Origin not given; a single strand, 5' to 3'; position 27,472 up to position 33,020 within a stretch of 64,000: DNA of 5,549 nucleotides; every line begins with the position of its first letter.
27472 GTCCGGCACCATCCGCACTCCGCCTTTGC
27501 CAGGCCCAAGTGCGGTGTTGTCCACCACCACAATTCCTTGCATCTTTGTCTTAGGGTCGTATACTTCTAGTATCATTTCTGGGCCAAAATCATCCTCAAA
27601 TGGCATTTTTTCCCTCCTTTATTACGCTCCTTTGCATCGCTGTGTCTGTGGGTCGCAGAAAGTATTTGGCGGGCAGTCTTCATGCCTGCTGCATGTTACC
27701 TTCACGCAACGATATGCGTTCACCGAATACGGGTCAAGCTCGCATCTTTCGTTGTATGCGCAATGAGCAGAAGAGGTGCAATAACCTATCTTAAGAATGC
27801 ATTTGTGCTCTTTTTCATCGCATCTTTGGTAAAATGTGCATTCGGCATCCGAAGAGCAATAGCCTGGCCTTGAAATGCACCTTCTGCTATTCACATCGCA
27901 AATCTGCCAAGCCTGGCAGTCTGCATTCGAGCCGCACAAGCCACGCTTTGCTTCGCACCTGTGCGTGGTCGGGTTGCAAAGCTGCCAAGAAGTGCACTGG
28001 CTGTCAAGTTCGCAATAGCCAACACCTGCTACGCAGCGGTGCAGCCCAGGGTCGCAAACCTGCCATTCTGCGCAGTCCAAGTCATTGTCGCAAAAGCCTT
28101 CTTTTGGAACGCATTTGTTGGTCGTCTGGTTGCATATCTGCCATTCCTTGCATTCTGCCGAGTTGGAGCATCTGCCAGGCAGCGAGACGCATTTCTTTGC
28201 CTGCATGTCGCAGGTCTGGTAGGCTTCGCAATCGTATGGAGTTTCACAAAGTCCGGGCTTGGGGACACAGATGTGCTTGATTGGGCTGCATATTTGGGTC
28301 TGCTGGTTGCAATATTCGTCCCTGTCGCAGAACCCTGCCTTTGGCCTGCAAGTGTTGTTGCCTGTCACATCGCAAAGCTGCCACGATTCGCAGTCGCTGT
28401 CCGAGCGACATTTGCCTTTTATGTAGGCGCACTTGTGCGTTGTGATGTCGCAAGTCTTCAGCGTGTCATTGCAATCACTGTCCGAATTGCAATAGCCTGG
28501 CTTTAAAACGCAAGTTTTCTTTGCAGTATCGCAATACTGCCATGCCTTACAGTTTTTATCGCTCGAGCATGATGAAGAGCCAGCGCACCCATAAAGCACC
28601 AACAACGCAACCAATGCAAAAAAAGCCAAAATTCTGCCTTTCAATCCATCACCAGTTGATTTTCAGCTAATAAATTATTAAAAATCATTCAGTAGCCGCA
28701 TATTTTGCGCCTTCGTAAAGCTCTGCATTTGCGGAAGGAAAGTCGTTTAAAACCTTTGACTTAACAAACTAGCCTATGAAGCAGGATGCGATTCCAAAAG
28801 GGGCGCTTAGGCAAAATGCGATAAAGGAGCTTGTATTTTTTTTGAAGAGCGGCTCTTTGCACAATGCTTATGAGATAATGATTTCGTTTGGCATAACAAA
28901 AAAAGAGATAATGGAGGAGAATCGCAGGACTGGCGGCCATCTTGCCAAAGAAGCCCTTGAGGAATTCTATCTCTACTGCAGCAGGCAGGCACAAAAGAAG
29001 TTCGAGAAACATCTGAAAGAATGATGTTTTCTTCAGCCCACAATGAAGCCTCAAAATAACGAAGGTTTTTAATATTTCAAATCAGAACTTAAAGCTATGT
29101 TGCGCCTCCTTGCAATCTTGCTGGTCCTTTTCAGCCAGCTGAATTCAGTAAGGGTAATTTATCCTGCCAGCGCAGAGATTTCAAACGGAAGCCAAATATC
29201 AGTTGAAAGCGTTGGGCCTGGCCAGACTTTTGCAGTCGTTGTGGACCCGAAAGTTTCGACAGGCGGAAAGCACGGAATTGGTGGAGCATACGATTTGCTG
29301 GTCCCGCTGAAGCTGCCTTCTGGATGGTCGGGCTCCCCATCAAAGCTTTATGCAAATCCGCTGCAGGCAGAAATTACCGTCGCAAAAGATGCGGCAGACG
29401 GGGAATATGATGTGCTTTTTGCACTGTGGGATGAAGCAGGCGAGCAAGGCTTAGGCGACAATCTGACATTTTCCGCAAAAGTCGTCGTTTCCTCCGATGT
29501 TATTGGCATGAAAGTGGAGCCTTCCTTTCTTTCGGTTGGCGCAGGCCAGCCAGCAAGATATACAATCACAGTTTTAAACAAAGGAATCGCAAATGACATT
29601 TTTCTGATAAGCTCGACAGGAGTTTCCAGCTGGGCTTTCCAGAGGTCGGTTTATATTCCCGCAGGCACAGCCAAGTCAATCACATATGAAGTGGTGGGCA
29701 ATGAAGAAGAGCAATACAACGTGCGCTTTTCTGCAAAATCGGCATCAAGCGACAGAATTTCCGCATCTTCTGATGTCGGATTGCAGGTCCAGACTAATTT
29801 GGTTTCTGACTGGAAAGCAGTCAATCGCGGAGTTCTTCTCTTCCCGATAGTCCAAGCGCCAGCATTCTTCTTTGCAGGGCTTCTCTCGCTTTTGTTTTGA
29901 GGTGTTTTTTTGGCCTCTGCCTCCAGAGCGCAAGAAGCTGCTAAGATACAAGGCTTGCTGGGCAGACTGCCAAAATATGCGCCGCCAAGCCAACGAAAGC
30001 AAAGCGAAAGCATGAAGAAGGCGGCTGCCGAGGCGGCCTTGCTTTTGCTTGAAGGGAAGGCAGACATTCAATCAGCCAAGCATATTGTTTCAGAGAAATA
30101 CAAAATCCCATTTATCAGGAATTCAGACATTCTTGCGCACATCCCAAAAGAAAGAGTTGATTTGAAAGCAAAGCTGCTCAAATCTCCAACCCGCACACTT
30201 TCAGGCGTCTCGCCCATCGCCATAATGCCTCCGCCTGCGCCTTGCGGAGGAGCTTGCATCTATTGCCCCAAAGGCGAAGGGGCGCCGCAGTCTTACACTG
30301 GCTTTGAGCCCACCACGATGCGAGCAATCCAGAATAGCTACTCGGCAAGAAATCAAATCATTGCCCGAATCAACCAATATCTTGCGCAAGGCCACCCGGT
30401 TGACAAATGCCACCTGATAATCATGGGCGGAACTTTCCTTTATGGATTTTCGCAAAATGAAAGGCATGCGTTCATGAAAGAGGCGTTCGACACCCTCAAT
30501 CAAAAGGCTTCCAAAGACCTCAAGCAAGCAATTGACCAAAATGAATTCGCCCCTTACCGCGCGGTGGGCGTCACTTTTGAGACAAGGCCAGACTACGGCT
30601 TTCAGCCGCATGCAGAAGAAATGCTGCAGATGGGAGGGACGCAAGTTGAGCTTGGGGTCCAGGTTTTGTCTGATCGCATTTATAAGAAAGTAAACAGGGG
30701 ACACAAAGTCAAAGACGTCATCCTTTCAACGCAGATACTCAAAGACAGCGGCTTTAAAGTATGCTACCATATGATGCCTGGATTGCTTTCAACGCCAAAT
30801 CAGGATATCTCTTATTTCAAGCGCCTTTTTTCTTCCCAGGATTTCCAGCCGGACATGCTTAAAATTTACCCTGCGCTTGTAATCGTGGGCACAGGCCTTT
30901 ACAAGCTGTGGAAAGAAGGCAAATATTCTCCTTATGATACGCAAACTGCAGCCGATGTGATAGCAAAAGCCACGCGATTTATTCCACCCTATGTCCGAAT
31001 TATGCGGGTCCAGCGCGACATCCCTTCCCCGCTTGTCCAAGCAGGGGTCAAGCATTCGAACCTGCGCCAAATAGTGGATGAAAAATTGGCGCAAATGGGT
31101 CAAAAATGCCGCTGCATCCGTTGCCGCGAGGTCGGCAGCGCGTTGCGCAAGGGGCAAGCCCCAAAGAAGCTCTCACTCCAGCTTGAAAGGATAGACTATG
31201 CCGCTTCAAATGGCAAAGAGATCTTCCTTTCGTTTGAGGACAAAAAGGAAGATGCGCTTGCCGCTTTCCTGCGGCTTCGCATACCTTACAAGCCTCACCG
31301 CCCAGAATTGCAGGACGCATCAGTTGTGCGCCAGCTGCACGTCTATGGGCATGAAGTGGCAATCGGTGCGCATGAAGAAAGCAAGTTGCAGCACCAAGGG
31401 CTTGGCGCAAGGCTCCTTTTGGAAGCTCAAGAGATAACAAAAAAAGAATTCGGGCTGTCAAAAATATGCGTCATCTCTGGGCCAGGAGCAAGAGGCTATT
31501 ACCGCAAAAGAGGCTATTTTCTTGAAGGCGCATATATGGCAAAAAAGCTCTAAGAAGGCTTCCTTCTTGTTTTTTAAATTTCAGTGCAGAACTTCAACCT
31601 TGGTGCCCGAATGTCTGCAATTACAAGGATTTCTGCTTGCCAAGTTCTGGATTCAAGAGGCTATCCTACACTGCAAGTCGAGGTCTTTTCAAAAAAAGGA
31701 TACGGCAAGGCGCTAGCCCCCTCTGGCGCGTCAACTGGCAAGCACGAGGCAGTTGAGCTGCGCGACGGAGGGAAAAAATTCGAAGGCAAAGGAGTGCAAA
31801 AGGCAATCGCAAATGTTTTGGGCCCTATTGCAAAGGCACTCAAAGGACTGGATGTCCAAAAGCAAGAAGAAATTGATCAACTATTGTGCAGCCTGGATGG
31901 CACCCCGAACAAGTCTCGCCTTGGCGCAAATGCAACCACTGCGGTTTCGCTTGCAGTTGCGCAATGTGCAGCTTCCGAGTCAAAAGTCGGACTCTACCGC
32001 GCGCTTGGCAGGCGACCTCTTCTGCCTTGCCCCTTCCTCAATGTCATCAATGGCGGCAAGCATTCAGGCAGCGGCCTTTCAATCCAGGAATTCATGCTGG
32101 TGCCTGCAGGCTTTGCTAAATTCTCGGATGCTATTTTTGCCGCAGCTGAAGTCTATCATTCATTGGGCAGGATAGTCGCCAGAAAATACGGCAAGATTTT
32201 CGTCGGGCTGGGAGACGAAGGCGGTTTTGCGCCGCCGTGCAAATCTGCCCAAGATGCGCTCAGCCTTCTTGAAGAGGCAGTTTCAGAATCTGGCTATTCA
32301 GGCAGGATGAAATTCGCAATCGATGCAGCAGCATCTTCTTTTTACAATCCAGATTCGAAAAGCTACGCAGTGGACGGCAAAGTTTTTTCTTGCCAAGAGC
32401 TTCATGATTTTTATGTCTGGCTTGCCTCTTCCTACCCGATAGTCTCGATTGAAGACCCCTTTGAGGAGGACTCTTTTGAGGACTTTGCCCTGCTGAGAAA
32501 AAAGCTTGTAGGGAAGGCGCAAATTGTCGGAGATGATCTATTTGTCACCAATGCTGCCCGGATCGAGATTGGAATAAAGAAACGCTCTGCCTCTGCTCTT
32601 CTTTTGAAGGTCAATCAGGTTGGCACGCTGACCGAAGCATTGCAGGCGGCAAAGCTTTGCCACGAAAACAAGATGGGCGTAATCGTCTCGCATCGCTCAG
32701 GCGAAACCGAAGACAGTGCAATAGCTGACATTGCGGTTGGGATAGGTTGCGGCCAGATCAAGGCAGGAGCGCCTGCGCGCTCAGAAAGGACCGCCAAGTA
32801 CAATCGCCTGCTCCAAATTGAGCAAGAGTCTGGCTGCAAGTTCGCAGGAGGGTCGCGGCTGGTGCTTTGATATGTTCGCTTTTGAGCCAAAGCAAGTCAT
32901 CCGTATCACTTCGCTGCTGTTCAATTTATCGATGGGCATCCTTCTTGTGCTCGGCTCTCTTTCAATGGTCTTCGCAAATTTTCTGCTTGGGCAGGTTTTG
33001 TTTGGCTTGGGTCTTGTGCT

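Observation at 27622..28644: Lipoprotein built from about 12 tandem four-cysteine repeats (about 15 percent Cys)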

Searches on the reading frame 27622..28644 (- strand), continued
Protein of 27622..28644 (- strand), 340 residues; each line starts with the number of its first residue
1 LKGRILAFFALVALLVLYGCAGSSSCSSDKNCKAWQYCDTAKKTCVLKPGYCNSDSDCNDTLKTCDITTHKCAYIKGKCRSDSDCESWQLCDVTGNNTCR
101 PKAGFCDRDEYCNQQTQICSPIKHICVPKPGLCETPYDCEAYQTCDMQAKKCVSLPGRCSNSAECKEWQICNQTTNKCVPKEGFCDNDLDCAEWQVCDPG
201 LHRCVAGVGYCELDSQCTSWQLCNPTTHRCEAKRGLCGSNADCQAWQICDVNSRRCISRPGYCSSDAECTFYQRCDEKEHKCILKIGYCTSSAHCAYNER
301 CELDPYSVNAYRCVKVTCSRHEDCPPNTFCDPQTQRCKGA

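Call 88: search_solved_structures(query=A4, max_evalue=1, show_alignments=2)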
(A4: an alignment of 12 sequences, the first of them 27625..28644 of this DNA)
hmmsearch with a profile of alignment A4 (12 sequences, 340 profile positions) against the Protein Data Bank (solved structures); distinct sequences matched with E-value up to 1: 1.
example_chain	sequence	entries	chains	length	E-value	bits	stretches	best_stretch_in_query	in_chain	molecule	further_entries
9jmg_A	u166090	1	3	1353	0.28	13.5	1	190-230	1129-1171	Spike glycoprotein,Fibritin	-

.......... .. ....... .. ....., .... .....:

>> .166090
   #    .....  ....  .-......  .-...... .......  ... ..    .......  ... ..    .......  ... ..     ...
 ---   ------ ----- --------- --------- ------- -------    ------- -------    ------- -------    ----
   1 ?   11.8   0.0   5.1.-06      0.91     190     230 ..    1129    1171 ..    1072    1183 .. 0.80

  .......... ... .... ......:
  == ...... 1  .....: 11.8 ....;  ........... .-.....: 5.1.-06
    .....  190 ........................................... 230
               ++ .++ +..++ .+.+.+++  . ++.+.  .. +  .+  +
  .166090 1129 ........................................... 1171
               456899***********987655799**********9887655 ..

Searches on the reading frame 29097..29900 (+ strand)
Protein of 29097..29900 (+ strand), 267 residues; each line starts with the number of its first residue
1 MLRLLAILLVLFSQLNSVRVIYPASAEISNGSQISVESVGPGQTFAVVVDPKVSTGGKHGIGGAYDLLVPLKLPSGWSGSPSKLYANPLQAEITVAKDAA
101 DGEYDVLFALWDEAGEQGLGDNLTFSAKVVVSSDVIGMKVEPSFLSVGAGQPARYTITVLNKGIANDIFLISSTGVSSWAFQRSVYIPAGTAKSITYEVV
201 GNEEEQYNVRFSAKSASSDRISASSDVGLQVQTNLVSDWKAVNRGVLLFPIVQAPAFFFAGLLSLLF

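Call 14: search_protein_families(library=pfam, proteins=[window:29097-29900:+], max_evalue=0.001)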
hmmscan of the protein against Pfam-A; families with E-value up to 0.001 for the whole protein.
window:29097-29900:+ (267 aa): 0 families

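Call 86: search_solved_structures(query=window:29097-29900:+, max_evalue=1)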
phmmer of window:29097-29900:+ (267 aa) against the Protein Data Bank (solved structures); distinct sequences matched with E-value up to 1: 0.

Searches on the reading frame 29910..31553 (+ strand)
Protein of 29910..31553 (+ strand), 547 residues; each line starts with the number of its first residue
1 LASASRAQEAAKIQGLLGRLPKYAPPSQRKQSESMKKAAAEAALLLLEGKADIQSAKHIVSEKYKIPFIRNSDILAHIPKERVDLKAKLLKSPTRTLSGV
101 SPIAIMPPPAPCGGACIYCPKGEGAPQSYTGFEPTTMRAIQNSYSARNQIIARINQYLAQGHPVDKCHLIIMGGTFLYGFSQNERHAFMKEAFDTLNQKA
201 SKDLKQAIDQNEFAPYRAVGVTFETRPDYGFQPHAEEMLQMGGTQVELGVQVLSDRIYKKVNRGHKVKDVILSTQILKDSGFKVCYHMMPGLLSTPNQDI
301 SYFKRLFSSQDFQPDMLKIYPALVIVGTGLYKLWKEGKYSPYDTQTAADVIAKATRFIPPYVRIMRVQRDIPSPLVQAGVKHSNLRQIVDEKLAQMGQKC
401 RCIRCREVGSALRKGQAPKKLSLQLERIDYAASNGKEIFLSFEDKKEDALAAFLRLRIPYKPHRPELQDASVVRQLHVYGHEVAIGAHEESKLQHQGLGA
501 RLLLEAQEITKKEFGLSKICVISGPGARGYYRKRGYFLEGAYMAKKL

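Call 14: search_protein_families(library=pfam, proteins=[window:29910-31553:+], max_evalue=0.001)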
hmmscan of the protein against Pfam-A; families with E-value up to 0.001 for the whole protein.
window:29910-31553:+ (547 aa): 5 families
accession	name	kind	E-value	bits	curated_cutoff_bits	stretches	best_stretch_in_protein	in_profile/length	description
PF16199.10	Radical_SAM_C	-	2.3e-23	82.5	31.9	1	314-394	1-84/85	Radical_SAM C-terminal domain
PF04055.27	Radical_SAM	-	1.9e-11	44.8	29.5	1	112-300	7-159/166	Radical SAM superfamily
PF23613.1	ELP3_N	-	3.9e-06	27.1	27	1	50-96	21-69/70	ELP3 N-terminal domain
PF00583.31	Acetyltransf_1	-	0.00041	21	20.7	1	429-536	26-116/116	Acetyltransferase (GNAT) family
PF13673.13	Acetyltransf_10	-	0.00074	19.9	23.6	0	491-536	61-107/128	Acetyltransferase (GNAT) domain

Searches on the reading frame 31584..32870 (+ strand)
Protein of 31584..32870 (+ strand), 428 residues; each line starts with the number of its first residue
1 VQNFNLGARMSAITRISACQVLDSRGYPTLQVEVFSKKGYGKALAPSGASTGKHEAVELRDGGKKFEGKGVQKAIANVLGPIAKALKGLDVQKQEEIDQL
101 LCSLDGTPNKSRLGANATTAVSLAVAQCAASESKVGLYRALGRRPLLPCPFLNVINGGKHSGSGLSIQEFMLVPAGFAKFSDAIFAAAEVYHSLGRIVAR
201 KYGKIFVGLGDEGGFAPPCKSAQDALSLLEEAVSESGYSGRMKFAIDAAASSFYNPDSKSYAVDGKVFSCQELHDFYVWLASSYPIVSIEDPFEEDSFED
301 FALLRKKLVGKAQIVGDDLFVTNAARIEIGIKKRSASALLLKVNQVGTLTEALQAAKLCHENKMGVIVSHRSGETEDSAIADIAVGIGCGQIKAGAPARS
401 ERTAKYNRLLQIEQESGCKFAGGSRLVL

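Call 14: search_protein_families(library=pfam, proteins=[window:31584-32870:+], max_evalue=0.001)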
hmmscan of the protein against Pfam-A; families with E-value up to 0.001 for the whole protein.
window:31584-32870:+ (428 aa): 4 families
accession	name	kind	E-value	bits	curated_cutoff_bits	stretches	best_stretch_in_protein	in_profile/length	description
PF00113.28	Enolase_C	-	1.5e-104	349.9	21.5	1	146-419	3-286/296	Enolase, C-terminal TIM barrel domain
PF03952.21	Enolase_N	-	3.7e-49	166.7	35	1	13-141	1-131/131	Enolase, N-terminal domain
PF13378.12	MR_MLE_C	-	5.7e-06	26.6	29.4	1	284-370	70-154/219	Enolase C-terminal domain-like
PF07476.17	MAAL_C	-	0.00024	20.8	27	0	287-390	108-217/249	Methylaspartate ammonia-lyase C-terminus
